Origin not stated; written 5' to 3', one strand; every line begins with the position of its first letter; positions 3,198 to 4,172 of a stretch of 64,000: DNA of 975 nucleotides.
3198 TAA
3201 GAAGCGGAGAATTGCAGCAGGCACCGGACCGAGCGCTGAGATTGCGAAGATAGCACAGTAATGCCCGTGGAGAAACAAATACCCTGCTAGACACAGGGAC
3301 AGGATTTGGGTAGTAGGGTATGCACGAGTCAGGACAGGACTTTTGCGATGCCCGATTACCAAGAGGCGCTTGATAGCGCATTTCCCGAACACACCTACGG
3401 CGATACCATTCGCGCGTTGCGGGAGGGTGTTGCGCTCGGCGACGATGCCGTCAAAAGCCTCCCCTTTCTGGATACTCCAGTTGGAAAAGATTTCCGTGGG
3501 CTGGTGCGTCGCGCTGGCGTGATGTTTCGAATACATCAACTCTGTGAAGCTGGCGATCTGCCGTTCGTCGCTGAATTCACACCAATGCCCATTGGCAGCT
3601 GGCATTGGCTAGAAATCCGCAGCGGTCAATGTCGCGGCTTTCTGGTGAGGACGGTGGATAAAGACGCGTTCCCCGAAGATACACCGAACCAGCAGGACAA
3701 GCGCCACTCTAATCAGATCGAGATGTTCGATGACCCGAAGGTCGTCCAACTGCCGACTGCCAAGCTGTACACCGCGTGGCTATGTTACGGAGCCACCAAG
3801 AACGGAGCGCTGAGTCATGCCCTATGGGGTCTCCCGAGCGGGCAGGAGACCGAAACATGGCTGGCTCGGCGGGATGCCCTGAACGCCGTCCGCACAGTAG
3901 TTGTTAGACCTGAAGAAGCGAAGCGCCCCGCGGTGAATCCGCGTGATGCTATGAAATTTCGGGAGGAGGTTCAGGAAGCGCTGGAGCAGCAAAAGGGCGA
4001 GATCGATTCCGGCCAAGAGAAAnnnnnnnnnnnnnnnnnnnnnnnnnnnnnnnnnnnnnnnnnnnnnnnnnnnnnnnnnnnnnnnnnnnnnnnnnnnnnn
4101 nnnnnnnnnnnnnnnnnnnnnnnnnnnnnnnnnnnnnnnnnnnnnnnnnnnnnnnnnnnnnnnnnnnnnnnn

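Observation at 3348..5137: Unknown protein translationally coupled to an XRE-HTH::ImmA/IrrE (intact HELGH) fusion: candidate toxin/effector plus protease-switch module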

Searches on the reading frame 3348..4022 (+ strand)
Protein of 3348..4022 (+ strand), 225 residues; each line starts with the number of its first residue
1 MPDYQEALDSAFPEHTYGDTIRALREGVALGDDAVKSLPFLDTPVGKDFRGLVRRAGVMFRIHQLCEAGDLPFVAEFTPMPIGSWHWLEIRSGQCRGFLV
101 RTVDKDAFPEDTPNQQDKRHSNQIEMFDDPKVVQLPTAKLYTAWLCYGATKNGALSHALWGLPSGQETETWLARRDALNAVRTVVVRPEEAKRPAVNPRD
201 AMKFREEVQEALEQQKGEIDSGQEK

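Call 3: search_protein_families(library=pfam, proteins=[window:3348-4022:+], max_evalue=1)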
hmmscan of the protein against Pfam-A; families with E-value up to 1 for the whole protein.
window:3348-4022:+ (225 aa): 1 family
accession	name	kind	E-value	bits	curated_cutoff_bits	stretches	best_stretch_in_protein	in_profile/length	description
PF04648.17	MF_alpha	-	0.059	14.1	19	1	85-94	1-10/13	Yeast mating factor alpha hormone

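Call 5: search_protein_families(library=ncbifam, proteins=[window:3348-4022:+], max_evalue=1)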
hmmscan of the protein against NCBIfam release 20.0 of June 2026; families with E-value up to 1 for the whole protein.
window:3348-4022:+ (225 aa): 0 families

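Call 6: search_protein_families(library=padloc, proteins=[window:3348-4022:+], max_evalue=1)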
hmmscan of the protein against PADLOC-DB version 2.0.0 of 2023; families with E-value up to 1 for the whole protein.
window:3348-4022:+ (225 aa): 3 families
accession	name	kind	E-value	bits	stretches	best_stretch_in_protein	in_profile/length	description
PDLC03933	RmrT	-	4.3e-14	50.7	1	4-214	6-208/212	-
PDLC03938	RmrT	-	1.3e-05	22.6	1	5-212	6-209/215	-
PDLC03940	RmrT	-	0.0016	16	1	5-129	15-144/227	-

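Call 7: search_protein_families(library=phrogs, proteins=[window:3348-4022:+], max_evalue=1)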
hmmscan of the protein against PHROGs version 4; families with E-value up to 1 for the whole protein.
window:3348-4022:+ (225 aa): 0 families

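Call 9: find_homologous_proteins(query=window:3348-4022:+, max_evalue=0.001)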
Query window:3348-4022:+ (225 aa): 20 proteins with E <= 0.001 among 502 candidates.
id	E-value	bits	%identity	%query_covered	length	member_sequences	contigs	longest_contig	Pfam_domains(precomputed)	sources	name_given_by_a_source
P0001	3.6e-134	463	87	100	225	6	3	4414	-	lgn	-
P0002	3.1e-116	405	74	100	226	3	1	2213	-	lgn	-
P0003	7.8e-112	390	72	100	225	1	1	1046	-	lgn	-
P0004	1.1e-105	370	71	96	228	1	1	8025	-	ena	-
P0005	1.8e-105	370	68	100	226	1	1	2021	-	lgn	-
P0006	2.8e-103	362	68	97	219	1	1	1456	-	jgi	jgi:hypothetical protein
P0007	8.3e-99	348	66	96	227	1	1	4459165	-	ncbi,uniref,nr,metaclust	ncbi:hypothetical protein AMC90_CH02795 [Rhizobium phaseoli]|uniref:hypothetical protein n=1 Tax=Rhi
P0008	5.9e-98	345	64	96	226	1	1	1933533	-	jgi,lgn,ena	-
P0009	2.2e-90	320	62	100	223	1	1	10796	-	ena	-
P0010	1.6e-82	295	70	77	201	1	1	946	-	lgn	-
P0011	2.3e-80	287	58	98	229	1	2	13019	-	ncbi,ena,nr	ncbi:hypothetical protein BMS3Bbin10_01383 [bacterium BMS3Bbin10]|nr:hypothetical protein BMS3Bbin10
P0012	3.4e-69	251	53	96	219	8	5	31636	-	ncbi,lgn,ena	-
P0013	7.3e-69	250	54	96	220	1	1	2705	-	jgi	jgi:hypothetical protein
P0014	3.7e-68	248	52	97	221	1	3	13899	-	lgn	-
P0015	4.7e-65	237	53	95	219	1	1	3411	-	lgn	-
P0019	1.1e-41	161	38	95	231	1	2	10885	-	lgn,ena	-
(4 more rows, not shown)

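Call 16: search_solved_structures(query=A1, max_evalue=10)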
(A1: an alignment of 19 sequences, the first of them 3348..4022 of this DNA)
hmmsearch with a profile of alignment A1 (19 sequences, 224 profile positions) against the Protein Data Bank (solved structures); distinct sequences matched with E-value up to 10: 0.

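Call 18: find_encoding_contigs(protein=P0007, flank=6000, max_places=3)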
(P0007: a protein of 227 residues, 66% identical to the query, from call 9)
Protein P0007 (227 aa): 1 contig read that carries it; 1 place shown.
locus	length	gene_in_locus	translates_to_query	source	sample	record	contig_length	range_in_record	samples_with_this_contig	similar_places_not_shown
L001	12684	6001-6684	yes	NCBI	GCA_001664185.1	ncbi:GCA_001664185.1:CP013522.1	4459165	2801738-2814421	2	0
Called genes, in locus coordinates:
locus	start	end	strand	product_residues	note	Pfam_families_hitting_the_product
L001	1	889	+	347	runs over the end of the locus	-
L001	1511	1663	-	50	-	-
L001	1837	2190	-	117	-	-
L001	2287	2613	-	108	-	-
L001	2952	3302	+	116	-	PF01527:HTH_Tnp_1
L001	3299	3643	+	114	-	PF05717:TnpB_IS66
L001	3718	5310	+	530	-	PF13007:LZ_Tnp_IS66, PF13005:zf-IS66 (weak), PF03050:DDE_Tnp_IS66, PF13817:DDE_Tnp_IS66_C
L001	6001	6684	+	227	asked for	-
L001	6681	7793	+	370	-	PF13560:HTH_31, PF01381:HTH_3, PF06114:Peptidase_M78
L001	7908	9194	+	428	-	PF13091:PLDc_2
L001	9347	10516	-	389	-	PF10544:T5orf172 (weak), PF13455:MUG113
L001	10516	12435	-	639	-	PF04851:ResIII (faint), PF00270:DEAD (weak)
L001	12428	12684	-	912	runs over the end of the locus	PF20464:MmeI_N, PF20465:MmeI_hel, PF20473:MmeI_Mtase, PF02384:N6_Mtase (weak), PF07669:Eco57I, PF20466:MmeI_TRD, PF20467:MmeI_C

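Call 19: find_encoding_contigs(protein=P0012, flank=6000, max_places=4)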
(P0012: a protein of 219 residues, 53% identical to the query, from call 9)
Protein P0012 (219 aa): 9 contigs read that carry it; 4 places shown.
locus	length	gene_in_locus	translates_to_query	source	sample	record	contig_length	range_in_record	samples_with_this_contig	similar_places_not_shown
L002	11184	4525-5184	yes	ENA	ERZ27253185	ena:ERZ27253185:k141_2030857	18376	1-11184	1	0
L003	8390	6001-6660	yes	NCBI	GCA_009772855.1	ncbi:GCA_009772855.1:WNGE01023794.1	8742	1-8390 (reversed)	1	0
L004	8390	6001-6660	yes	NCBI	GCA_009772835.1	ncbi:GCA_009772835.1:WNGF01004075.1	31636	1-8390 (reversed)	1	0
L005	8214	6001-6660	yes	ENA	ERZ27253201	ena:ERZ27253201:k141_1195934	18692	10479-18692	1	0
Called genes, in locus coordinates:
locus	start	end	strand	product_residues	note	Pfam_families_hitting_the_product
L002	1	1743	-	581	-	?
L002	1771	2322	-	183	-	-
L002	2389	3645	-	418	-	PF01593:Amino_oxidase, PF13450:NAD_binding_8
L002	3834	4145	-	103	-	-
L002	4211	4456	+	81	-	-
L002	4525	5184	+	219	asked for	-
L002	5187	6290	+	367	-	PF01381:HTH_3, PF13560:HTH_31 (weak), PF06114:Peptidase_M78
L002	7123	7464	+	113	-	PF13744:HTH_37, PF01381:HTH_3 (weak), PF13443:HTH_26 (weak)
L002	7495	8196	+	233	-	PF16266:DUF4919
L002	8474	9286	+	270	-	-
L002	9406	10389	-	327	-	PF04392:ABC_sub_bind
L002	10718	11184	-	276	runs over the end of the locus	PF00494:SQS_PSY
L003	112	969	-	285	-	PF01048:PNP_UDP_1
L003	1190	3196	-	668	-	-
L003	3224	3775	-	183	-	-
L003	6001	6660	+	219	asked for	-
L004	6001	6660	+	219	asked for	-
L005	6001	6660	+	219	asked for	-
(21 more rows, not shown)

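Call 20: find_encoding_contigs(protein=P0019, flank=6000, max_places=3)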
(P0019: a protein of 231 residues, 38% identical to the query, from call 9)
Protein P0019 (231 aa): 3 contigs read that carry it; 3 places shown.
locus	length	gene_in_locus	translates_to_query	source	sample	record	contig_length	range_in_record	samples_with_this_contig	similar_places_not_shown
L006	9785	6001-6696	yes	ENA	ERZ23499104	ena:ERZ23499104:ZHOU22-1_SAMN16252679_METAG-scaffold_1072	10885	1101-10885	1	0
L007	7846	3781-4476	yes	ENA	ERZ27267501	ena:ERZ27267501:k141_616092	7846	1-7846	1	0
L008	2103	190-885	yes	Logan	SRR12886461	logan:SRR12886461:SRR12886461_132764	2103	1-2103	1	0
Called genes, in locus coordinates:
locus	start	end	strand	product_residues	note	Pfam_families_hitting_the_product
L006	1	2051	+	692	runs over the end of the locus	PF00724:Oxidored_FMN, PF00890:FAD_binding_2 (faint), PF07992:Pyr_redox_2 (weak), PF12831:FAD_oxidored, PF13450:NAD_binding_8 (weak), PF22620:OYE-like_second_a-b (weak)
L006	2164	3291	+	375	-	PF13416:SBP_bac_8, PF13343:SBP_bac_6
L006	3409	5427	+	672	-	PF00149:Metallophos, PF12850:Metallophos_2 (faint)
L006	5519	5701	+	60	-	-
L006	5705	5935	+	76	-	-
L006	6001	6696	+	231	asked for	-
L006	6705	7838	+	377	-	PF01381:HTH_3, PF13560:HTH_31, PF06114:Peptidase_M78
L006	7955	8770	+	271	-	-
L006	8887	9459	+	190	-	PF12100:DUF3576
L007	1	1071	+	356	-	?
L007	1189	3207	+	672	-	PF00149:Metallophos, PF12850:Metallophos_2 (faint)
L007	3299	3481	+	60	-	-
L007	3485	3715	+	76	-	-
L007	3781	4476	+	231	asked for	-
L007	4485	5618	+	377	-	PF01381:HTH_3, PF13560:HTH_31, PF06114:Peptidase_M78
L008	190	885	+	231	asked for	-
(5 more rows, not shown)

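Call 24: find_related_loci(query=A1, collection=genome_contigs, flank=8000)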
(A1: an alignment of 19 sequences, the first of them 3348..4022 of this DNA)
Query A1 (225 aa) in genome_contigs; peptide patterns used: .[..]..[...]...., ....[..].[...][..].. (x = any residue, [..] = any of these).
51 stretches matched a pattern; 22 encode a relative of the query (tblastn E <= 1e-3); 22 distinct loci.
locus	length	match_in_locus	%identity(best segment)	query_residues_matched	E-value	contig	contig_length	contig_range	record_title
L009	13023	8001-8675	88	1-225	2e-140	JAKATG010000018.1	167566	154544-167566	MAG: Proteobacteria bacterium isolate YP2.bin35 NODE_89_length_167566_cov_8.658789, whole genome shotgun sequence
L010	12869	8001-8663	58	1-221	6e-86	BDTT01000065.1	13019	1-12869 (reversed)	Bacterium BMS3Bbin10 DNA, contig: NODE_75, whole genome shotgun sequence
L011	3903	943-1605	58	1-221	3e-86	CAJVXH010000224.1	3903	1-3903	TPA_asm: uncultured bacterium isolate DRR093004_bin.59_MetaBAT_v2.12.1_MAG genome assembly, contig: NODE_12460_length_39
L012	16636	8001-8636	53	1-213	2e-73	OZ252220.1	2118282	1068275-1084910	MAG: Alphaproteobacteria bacterium isolate 7764d23f-edc5-4436-ada9-d5fc786cab2e genome assembly, chromosome: 1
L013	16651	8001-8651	49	4-221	4e-66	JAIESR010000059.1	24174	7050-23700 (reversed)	MAG: Xanthobacteraceae bacterium isolate co.spades.METABAT.2.5kb_069 c_000000438776, whole genome shotgun sequence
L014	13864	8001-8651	50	4-221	7e-66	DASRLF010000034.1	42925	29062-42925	MAG TPA_asm: Pseudolabrys sp. isolate SMAG_U10181 k141_245658, whole genome shotgun sequence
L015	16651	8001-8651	48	4-221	2e-65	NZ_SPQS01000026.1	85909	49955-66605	Bradyrhizobium frederickii strain CNPSo 3426 scaffold_25, whole genome shotgun sequence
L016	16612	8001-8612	51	4-208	4e-65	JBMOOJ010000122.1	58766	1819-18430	MAG: Pseudomonadota bacterium isolate Betzabe_MAG099 MAG099_122, whole genome shotgun sequence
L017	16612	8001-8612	51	4-208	4e-65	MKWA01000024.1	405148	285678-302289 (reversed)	MAG: Rhizobiales bacterium 64-17 SCNpilot_cont_500_bf_scaffold_79, whole genome shotgun sequence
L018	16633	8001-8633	49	1-212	7e-65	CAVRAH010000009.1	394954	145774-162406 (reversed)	MAG: uncultured Alphaproteobacteria bacterium isolate MFD00008.bin.1.150 genome assembly, contig: contig_49017, whole ge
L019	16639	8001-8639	41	4-225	5e-52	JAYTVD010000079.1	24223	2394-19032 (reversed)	MAG: Phyllobacteriaceae bacterium isolate GFS_5655 GFS_5655_78, whole genome shotgun sequence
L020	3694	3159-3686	43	4-182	2e-48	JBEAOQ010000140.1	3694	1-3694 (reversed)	MAG: Pseudomonadota bacterium isolate mcraecreek_2019_sw_WHONDRS-S19S_0031_B_bin.4 scaffold_1114069, whole genome shotgu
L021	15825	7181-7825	43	1-215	6e-46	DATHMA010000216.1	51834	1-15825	MAG TPA_asm: Bradyrhizobium sp. isolate SMAG_U12620 k141_237813, whole genome shotgun sequence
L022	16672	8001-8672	40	3-225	3e-44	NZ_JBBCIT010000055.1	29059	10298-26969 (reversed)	MAG: Phenylobacterium sp. isolate MAG_CPA_06 P10A_000000089609, whole genome shotgun sequence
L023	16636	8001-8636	39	2-216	2e-43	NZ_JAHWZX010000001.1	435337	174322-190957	Stakelama flava strain CBK3Z-3 Scaffold1, whole genome shotgun sequence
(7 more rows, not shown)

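Call 26: predict_structure(alignment_id=A1)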
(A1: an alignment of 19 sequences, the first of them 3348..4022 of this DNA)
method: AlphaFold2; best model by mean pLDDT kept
length: 225 residues; sequences in the alignment: 19
mean_pLDDT: 76.6   pTM: 0.72
mean pLDDT of the five models: 76.6, 72.3, 71.8, 66.6, 50.6
residues with pLDDT >= 90: 64; 70-90: 87; 50-70: 61; < 50: 13
segments of 3 or more residues with pLDDT < 50: 113-117, 223-225
pLDDT, mean of each block of 10 residues (from residue 1): 84 93 94 82 73 89 95 86 68 89 82 49 55 59 90 90 74 87 56 70 76 61 45
secondary structure, 60 per line:
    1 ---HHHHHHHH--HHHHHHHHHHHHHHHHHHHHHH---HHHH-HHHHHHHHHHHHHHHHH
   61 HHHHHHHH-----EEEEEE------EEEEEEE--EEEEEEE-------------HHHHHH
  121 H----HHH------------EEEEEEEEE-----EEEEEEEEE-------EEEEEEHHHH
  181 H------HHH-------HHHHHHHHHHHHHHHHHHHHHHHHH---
elements in order: H4-11 H14-35 H39-42 H44-68 E74-79 E86-92 E95-101 H115-121 E141-149 E155-163 E171-176 H177-181 H198-222

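Call 28: search_protein_representatives(alignment_id=A1)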
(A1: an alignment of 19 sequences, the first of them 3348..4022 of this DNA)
Query: 19 sequences, 224 profile positions. Proteins with E-value up to 0.001 (for the whole library): 145; up to 1e-10: 82; up to 1e-30: 42. The best 145 are listed.
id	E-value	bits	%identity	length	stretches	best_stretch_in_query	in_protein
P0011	2.6e-97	341.0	-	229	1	1-221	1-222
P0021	2.3e-89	315.0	-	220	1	2-219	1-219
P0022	1.6e-81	289.4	-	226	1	3-222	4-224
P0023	2.3e-79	282.3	-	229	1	4-222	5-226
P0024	4.5e-77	274.8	-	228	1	1-220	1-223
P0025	2.4e-73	262.7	-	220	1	2-221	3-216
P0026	1.5e-70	253.5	-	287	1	4-218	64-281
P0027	1.7e-69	250.0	-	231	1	3-221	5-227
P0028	3.3e-68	245.9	-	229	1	3-218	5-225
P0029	5.9e-68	245.0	-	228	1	4-221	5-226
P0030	7.4e-67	241.4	-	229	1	1-219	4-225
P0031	1.2e-66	240.8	-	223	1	3-217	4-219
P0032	3.8e-66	239.1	-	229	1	3-220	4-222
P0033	1.5e-65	237.2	-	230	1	4-221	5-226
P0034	5.1e-63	228.9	-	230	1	2-220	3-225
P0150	2.0e-04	37.2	-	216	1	5-211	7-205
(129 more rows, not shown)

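Call 29: fold_search(model_id=the predicted structure, library=pdb)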
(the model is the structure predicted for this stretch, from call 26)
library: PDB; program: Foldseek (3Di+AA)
matches with E <= 10: 371; with E <= 0.001: 0
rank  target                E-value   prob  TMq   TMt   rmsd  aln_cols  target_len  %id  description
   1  6l4l                  2.9e-03  0.66  0.22  0.20  12.3       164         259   12  Crystal structure of S. aureus CntK in inactive state (released 2020-10-21)
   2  6jis                  9.5e-03  0.33  0.18  0.16  12.0       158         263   13  Crystal structure of the histidine racemase CntK in cobalt and nickel transporter system of staphylococcus aureus (released 2019-10-16)
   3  6jiw                  1.6e-02  0.23  0.17  0.16  12.9       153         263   15  Crystal structure of S. aureus CntK with C72S mutation (released 2019-10-16)
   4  9cr6_A                2.4e-01  0.16  0.20  0.18   8.7       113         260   10  Crystal structure of histidine racemase (HisR) of Fusobacterium nucleatum (C209S) (released 2025-03-05)
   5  4itb_A                2.4e-01  0.13  0.15  0.09  13.7        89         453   17  Structure of bacterial enzyme in complex with cofactor and substrate (released 2013-04-24)
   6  8fg6_B                2.9e-01  0.13  0.14  0.19  10.9       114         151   11  Design of amyloidogenic peptide traps (released 2024-03-20)
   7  1sr4_B                3.5e-01  0.08  0.13  0.12   8.9        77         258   16  Crystal Structure of the Haemophilus ducreyi cytolethal distending toxin (released 2004-06-15)
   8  9cr1_A                4.5e-01  0.12  0.21  0.19   8.4       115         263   10  Crystal structure of histidine racemase (HisR) of Fusobacterium nucleatum (C67S) (released 2025-03-05)
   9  4it9_A                4.5e-01  0.10  0.14  0.08  13.6        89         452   15  Structure of Bacterial Enzyme (released 2013-04-24)
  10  3ajv_A                4.8e-01  0.20  0.23  0.29   5.9       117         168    7  Splicing endonuclease from Aeropyrum pernix (released 2010-11-17)
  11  3ajv_C                4.8e-01  0.14  0.23  0.29   6.8       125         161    7  Splicing endonuclease from Aeropyrum pernix (released 2010-11-17)
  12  3vz2_B                5.1e-01  0.09  0.14  0.08  13.9        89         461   15  Structural insights into substrate and cofactor selection by sp2771 (released 2013-10-16)
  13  9cr6_C                6.2e-01  0.15  0.20  0.18   7.9        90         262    6  Crystal structure of histidine racemase (HisR) of Fusobacterium nucleatum (C209S) (released 2025-03-05)
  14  9cr6_B                6.6e-01  0.10  0.18  0.16   8.7        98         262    8  Crystal structure of histidine racemase (HisR) of Fusobacterium nucleatum (C209S) (released 2025-03-05)
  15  8xl0_E                6.6e-01  0.09  0.22  0.04   8.1       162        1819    7  Citrate-induced filament of human acetyl-coenzyme A carboxylase 1 (ACC1-citrate) (released 2024-10-23)
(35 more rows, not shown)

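Call 44: find_homologous_proteins(query=A2, max_evalue=0.001)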
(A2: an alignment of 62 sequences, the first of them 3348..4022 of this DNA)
Query A2 (62 sequences) (225 aa, profile of the alignment): 28 proteins with E <= 0.001 among 2584 candidates.
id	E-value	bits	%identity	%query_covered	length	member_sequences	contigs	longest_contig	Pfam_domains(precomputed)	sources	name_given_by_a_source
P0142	1.0e-60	223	19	79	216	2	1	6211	-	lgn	-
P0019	1.4e-60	222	38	95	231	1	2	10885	-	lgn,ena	-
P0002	7.1e-60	220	74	100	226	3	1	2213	-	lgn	-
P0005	2.5e-59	218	68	100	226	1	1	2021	-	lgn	-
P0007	3.9e-59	218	66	96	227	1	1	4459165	-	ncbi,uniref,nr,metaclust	ncbi:hypothetical protein AMC90_CH02795 [Rhizobium phaseoli]|uniref:hypothetical protein n=1 Tax=Rhi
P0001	4.5e-59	217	87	100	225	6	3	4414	-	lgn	-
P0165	4.8e-59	217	-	-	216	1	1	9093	-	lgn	-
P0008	3.9e-57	211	64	96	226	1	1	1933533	-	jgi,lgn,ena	-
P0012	6.2e-57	210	53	96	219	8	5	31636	-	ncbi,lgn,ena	-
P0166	4.6e-56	208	40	93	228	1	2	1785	-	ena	-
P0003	1.3e-55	206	72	100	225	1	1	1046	-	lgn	-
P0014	2.4e-55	205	52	97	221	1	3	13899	-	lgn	-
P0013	2.7e-55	205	54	96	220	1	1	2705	-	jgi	jgi:hypothetical protein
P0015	8.5e-55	203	53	95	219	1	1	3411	-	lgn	-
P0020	1.1e-54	203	34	95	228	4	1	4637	-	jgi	jgi:hypothetical protein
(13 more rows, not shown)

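Call 45: search_protein_families(library=padloc, alignment_id=A2, max_evalue=0.001)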
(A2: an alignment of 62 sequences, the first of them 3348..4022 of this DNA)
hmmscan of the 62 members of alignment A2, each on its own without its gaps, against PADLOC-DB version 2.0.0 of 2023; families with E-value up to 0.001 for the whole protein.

A. member 1, window:3348-4022:+ (225 aa): 2 families
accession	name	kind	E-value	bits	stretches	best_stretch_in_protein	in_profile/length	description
PDLC03933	RmrT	-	4.3e-14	50.7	1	4-214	6-208/212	-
PDLC03938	RmrT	-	1.3e-05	22.6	1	5-212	6-209/215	-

B. families by the number of members that match (of 62 scanned): 5 families
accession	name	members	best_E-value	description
PDLC03933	RmrT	62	5.8e-84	-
PDLC03938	RmrT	59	3e-66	-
PDLC03940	RmrT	58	6.5e-42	-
PDLC03934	RmrT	41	2.3e-12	-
PDLC03937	RmrT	10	7.6e-13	-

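Call 55: search_protein_families(library=ncbifam, alignment_id=A2, max_evalue=0.01)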
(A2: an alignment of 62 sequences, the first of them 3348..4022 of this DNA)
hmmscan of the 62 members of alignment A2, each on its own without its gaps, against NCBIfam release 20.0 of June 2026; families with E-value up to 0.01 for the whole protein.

A. member 1, window:3348-4022:+ (225 aa): 0 families

B. families by the number of members that match (of 62 scanned): 0 families

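Call 56: search_dna_similar(query=window:3348-4022:+, collection=plasmids, mode=protein, max_evalue=0.001, max_rows=20)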
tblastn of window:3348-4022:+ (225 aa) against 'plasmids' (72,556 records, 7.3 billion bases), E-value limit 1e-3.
Records with a match: 1; places in all: 1; records where one place covers at least 80% of the query: 1.
Best place of each record, by identity: <60% 1.
By first word of the organism name: Sphingobium 1.
By predicted mobility (MOB-suite, as given by PLSDB): non-mobilizable 1.
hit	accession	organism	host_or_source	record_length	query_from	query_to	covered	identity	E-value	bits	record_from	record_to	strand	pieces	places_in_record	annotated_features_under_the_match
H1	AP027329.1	Sphingobium sp. TomTYG64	-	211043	1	221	98%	40.7%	1e-47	174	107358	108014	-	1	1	hypothetical protein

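Call 65: search_dna_similar(query=P0150, collection=phages, mode=protein, max_evalue=0.001, max_rows=25)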
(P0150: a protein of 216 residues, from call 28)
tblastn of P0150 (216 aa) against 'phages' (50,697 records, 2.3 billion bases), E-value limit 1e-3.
Records with a match: 2; places in all: 2; records where one place covers at least 80% of the query: 0.
Best place of each record, by identity: <60% 2.
By first word of the organism name: Enterococcus 2.
By host as written in the record: - 1; Enterococcus faecalis 1.
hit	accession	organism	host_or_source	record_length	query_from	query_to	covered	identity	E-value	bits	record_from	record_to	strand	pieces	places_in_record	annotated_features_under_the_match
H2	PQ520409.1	Enterococcus phage IME_EF3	-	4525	10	179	79%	28.5%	5e-8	58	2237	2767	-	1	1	record has no annotation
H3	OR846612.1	Enterococcus phage Efs 1-1-1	Enterococcus faecalis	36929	10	179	79%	28.5%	6e-8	58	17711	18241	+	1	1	record has no annotation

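Call 66: search_dna_similar(query=P0150, collection=plasmids, mode=protein, max_evalue=0.001, max_rows=25)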
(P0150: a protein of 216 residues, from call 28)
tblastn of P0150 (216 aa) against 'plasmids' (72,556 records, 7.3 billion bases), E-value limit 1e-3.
Records with a match: 1; places in all: 1; records where one place covers at least 80% of the query: 0.
Best place of each record, by identity: <60% 1.
By first word of the organism name: Latilactobacillus 1.
By predicted mobility (MOB-suite, as given by PLSDB): mobilizable 1.
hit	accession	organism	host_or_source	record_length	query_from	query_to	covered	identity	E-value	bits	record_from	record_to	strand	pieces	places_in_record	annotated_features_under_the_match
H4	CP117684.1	Latilactobacillus curvatus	Pig,Single cell,feces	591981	55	178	57%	26.6%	9e-8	59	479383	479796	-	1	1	hypothetical protein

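Call 67: get_annotated_region(hit=H3, flank=2500)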
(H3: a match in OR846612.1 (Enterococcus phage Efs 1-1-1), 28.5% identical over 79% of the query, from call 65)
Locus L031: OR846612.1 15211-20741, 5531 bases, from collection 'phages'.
description: UNVERIFIED_ORG: Enterococcus phage Efs 1-1-1 clone NODE_26_length_36929_cov_10.090443 genomic sequence.
organism: Enterococcus phage Efs 1-1-1 (NCBI taxid 3113827)
taxonomy: Viruses
host: Enterococcus faecalis; source: wastewater; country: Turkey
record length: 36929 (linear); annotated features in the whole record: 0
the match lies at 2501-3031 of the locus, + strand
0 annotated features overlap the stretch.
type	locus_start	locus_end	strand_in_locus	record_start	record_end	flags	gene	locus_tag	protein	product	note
